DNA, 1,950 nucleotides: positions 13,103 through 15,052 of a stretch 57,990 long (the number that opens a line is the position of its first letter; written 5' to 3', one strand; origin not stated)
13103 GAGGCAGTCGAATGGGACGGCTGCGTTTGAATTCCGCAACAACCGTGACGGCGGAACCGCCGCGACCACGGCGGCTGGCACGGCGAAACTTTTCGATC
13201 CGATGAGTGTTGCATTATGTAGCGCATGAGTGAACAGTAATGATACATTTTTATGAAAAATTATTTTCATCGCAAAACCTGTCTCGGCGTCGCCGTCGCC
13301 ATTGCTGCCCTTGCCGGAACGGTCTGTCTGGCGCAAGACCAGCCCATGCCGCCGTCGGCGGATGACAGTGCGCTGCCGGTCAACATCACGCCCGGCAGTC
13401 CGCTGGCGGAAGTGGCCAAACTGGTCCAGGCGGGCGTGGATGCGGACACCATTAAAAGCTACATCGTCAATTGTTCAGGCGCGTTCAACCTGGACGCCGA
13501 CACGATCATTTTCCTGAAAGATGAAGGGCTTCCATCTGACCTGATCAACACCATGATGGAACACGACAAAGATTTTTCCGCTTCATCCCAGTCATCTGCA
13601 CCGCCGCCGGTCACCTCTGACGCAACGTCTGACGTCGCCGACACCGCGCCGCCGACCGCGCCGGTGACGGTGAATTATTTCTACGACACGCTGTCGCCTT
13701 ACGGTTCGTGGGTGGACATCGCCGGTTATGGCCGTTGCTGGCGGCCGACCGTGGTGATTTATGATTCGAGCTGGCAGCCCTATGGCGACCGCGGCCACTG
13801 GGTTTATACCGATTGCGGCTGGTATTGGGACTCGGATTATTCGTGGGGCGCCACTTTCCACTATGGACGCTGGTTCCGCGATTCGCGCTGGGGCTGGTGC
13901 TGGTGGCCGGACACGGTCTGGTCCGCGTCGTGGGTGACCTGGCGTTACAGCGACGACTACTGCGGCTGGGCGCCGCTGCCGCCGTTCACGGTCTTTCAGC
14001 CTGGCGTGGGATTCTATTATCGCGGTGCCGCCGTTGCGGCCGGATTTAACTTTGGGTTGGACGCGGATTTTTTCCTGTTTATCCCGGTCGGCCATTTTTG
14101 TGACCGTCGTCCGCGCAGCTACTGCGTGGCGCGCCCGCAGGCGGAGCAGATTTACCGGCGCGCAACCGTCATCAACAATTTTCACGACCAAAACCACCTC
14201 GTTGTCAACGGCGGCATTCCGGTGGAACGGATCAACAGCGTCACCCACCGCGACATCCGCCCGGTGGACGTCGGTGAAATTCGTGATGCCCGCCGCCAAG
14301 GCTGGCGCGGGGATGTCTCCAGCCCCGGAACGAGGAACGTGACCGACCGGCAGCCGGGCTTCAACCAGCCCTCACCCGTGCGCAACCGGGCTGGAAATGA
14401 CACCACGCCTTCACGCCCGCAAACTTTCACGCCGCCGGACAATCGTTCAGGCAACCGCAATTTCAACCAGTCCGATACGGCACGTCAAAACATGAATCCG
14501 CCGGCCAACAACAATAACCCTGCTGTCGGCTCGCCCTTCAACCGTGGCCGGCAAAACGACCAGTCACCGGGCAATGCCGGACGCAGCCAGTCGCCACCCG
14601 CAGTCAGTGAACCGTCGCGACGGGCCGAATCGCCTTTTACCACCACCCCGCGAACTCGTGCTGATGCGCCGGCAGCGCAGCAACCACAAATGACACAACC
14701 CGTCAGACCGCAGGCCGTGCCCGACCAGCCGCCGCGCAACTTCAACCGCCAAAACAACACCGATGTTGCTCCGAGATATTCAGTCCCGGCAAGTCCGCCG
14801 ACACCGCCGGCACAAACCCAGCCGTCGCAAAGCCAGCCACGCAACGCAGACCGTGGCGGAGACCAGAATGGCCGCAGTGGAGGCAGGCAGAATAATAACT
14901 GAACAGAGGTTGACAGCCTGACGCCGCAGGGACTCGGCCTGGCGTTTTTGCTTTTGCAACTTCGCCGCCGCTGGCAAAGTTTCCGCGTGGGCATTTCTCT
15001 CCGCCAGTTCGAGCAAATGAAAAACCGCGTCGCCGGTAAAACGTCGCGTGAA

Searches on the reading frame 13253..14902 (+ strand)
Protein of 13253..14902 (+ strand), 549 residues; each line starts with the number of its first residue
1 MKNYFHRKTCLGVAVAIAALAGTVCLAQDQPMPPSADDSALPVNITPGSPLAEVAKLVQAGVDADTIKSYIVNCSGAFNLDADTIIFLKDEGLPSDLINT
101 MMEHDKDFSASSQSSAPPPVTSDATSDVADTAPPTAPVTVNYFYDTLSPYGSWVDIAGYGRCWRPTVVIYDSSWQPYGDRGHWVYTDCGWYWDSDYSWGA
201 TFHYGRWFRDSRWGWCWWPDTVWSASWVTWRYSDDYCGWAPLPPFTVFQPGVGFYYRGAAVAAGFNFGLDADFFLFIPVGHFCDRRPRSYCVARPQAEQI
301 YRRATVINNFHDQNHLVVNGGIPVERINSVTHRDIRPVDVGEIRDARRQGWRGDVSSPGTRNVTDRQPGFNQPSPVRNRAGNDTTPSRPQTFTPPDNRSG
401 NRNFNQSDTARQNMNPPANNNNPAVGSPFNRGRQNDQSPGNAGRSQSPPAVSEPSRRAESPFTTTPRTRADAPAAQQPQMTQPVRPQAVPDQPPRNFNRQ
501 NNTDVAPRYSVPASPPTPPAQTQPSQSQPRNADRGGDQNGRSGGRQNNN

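Call 59: search_protein_families(library=pfam, proteins=[window:13253-14902:+], max_evalue=0.01)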
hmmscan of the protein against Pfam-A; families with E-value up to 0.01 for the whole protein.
window:13253-14902:+ (549 aa): 1 family
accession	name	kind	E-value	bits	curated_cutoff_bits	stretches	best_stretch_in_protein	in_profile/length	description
PF20245.3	DUF6600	-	1.1e-27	96.5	27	1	144-244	1-100/102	Family of unknown function (DUF6600)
